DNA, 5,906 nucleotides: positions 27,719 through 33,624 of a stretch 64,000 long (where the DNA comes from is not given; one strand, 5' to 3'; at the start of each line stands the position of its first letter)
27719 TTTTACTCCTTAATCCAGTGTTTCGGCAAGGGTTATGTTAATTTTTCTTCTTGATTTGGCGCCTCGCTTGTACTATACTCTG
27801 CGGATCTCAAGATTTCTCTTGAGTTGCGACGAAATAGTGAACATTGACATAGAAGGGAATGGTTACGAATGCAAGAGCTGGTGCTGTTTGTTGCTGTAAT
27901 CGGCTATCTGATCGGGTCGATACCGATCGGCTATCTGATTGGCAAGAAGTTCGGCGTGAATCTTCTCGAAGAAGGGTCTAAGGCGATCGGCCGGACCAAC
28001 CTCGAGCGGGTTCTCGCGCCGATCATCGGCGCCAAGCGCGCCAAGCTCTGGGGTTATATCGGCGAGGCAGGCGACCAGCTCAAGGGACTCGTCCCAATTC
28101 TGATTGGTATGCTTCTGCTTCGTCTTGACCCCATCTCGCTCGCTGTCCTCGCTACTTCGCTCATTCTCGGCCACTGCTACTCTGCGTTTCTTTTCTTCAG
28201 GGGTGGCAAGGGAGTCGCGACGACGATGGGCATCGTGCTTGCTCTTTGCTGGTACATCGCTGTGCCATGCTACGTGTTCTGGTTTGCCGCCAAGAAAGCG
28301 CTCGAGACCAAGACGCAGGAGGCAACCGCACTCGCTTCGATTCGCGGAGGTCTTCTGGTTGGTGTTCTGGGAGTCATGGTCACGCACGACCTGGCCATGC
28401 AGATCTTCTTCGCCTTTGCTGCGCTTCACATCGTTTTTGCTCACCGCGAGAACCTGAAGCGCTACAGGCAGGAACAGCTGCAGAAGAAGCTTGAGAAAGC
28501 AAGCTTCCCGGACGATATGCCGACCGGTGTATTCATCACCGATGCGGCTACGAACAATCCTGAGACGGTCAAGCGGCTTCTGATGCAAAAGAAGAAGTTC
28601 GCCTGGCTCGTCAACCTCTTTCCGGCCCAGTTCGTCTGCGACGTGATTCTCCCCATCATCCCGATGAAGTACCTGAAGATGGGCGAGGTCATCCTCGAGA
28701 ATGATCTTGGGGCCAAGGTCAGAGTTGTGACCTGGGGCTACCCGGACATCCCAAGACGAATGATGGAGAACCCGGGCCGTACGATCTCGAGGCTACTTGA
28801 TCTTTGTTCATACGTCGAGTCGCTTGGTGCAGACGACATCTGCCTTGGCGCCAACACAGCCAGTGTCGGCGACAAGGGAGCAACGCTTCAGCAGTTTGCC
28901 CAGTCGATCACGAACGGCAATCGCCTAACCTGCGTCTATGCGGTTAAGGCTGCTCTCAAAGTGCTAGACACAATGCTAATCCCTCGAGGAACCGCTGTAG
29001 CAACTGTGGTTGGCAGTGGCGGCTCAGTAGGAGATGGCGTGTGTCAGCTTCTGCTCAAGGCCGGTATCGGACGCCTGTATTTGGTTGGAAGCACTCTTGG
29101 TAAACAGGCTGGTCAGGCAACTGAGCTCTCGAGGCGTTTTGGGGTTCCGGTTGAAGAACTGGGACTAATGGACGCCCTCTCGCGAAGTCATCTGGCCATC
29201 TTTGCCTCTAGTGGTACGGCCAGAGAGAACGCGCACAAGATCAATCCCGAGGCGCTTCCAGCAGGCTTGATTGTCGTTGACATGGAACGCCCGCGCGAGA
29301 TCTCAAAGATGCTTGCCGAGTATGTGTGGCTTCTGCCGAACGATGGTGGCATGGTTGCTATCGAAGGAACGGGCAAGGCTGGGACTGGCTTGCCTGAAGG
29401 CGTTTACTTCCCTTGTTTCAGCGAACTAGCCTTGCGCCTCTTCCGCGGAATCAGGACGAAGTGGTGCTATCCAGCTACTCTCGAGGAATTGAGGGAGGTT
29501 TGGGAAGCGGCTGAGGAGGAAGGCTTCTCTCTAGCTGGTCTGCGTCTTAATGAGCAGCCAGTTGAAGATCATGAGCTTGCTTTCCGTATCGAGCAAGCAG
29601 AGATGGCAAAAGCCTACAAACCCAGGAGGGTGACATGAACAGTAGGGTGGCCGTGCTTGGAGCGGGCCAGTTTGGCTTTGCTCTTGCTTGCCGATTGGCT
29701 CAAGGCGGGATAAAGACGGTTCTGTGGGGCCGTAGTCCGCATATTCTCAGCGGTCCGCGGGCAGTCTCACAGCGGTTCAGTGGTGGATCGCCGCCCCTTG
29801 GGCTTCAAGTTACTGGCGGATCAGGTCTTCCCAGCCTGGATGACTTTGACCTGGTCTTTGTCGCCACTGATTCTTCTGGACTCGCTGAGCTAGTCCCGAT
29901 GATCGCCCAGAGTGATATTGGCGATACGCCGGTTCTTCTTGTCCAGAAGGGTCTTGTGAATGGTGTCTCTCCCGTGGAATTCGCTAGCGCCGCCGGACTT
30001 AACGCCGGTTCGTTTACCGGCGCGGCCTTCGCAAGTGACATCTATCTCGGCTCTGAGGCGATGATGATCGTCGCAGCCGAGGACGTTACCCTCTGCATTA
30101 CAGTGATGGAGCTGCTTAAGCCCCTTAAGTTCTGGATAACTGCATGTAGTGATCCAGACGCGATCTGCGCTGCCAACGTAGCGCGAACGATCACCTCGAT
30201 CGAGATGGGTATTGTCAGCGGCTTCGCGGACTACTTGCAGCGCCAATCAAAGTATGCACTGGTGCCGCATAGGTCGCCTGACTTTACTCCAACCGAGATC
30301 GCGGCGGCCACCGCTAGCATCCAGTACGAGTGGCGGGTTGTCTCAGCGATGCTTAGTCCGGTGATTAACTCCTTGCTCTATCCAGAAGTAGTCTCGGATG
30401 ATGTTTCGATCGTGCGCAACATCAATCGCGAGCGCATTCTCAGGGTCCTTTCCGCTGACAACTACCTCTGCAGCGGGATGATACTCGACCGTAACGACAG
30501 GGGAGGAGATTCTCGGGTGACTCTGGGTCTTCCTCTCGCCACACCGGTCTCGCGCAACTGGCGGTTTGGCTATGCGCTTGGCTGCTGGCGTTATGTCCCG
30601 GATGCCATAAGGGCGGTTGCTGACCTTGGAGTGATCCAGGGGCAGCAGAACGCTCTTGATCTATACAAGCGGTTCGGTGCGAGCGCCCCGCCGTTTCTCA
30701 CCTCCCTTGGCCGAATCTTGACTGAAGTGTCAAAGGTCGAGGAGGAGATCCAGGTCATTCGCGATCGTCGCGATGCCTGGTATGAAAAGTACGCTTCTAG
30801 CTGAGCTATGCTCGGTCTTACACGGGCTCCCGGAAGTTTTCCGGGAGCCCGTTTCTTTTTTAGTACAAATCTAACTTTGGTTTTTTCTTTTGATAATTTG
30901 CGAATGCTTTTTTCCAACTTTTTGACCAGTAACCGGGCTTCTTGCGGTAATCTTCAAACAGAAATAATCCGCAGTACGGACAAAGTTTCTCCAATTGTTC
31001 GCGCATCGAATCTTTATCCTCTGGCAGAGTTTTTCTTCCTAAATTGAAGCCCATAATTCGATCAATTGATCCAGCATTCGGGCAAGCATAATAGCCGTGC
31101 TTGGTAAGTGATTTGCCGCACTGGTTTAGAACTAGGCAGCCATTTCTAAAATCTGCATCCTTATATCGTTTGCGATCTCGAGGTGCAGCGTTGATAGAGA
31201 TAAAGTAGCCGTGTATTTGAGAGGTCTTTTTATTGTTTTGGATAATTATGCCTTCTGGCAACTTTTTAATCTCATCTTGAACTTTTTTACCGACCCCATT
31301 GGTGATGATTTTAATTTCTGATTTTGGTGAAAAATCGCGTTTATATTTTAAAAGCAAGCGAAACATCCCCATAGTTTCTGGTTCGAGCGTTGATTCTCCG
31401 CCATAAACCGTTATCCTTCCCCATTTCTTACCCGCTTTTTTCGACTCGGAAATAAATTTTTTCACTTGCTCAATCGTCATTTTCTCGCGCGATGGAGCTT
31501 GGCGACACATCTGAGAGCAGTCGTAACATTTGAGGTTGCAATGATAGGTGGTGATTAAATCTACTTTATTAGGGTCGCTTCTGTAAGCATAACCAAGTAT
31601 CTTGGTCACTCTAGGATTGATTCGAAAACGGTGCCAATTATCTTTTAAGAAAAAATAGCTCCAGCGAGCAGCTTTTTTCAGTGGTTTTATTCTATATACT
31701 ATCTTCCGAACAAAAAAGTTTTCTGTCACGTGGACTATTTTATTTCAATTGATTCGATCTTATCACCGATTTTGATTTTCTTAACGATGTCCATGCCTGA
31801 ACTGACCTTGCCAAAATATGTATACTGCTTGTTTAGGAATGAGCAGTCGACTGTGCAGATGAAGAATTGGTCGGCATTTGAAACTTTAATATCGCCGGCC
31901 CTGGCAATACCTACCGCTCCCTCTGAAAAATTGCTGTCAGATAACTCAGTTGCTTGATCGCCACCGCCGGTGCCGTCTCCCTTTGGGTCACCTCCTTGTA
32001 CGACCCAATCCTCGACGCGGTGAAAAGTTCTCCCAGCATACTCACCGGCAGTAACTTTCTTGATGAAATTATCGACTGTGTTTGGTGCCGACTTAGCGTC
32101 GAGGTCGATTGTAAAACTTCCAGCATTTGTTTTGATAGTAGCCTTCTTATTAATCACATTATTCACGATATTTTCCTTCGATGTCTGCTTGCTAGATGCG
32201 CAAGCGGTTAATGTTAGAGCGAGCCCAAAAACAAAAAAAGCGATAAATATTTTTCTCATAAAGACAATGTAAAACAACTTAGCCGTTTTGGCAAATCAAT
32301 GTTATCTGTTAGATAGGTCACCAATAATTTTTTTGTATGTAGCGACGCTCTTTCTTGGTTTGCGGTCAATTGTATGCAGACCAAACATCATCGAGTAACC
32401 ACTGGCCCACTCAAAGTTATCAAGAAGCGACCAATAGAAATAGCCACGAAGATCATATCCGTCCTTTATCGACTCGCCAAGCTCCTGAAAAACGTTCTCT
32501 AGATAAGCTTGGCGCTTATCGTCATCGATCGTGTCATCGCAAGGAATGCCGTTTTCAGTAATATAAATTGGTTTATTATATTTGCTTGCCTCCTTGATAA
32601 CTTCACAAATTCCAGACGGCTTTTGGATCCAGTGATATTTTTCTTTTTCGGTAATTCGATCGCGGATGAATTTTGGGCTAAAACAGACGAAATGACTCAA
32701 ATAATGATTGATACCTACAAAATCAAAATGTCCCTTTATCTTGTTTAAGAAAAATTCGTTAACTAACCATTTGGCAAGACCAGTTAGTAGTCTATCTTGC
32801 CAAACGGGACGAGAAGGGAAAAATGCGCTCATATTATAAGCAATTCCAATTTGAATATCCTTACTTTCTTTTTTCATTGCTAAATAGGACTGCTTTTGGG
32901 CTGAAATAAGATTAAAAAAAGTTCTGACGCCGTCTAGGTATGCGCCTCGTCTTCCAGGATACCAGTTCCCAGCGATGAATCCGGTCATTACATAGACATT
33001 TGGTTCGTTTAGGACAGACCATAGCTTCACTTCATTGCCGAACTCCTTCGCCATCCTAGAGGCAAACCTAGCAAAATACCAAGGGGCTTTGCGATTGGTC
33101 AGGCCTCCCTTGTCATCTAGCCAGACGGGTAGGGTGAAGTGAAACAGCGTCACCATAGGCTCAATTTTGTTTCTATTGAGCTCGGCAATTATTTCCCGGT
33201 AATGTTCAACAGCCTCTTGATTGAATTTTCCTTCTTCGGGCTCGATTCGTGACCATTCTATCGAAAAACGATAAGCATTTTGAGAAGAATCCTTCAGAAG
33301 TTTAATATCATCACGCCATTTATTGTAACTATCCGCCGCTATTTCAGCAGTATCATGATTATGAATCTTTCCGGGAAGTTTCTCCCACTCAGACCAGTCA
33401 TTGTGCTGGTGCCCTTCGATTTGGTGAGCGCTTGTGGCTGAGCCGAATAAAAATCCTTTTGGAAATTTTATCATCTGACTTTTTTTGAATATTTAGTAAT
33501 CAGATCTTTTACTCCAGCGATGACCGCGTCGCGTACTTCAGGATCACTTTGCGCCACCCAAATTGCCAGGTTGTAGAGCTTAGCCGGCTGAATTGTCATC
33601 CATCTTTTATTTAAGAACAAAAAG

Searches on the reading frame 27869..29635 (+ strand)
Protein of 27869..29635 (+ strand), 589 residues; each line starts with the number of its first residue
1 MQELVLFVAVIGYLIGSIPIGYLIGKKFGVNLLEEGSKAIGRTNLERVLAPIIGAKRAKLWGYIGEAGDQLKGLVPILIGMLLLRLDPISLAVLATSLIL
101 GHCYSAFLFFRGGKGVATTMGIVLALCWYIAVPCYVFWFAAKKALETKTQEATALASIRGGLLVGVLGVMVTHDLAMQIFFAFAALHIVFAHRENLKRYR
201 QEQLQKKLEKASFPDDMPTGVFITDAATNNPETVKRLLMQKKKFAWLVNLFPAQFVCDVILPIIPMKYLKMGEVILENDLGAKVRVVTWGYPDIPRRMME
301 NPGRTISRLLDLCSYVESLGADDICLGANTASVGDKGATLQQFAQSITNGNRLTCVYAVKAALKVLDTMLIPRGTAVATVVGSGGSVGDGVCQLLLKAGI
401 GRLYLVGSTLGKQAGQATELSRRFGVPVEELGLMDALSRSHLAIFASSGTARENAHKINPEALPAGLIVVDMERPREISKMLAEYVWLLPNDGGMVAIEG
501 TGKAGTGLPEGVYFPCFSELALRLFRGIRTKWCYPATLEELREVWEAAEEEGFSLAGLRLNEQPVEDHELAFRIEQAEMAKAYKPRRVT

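Call 78: search_protein_families(library=pfam, proteins=[window:27869-29635:+], max_evalue=0.00001)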
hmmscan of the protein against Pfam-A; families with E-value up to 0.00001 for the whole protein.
window:27869-29635:+ (589 aa): 1 family
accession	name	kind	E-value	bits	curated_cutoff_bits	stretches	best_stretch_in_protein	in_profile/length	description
PF02660.20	G3P_acyltransf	-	4.7e-30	105.3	24.1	1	11-198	1-163/164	Glycerol-3-phosphate acyltransferase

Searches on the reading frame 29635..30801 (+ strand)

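Call 78: search_protein_families(library=pfam, proteins=[window:29635-30801:+], max_evalue=0.00001)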
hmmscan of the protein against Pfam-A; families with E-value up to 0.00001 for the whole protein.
window:29635-30801:+ (389 aa): 2 families
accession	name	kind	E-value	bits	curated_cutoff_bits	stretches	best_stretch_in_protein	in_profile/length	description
PF01210.29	NAD_Gly3P_dh_N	-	1.8e-07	31.7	23.1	1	5-151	2-155/158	NAD-dependent glycerol-3-phosphate dehydrogenase N-terminus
PF02558.23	ApbA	-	2.6e-06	27.6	22.2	1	5-107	1-103/150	Ketopantoate reductase PanE/ApbA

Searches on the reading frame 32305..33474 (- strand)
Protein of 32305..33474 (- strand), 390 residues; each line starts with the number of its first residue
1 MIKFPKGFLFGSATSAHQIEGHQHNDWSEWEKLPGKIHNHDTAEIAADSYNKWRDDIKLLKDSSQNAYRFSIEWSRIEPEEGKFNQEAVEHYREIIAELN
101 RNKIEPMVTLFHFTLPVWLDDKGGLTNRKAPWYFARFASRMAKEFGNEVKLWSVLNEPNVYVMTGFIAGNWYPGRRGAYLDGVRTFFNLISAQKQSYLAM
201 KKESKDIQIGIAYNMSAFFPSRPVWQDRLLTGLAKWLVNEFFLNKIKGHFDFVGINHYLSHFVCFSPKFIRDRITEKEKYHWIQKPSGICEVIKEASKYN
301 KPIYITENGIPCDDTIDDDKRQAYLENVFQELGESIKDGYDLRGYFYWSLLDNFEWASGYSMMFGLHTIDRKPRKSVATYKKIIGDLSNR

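Call 78: search_protein_families(library=pfam, proteins=[window:32305-33474:-], max_evalue=0.00001)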
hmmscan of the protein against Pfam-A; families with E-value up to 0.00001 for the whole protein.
window:32305-33474:- (390 aa): 1 family
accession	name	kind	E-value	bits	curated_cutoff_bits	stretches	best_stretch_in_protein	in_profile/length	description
PF00232.24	Glyco_hydro_1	-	6.7e-90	302.1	22.6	2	3-244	4-251/453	Glycosyl hydrolase family 1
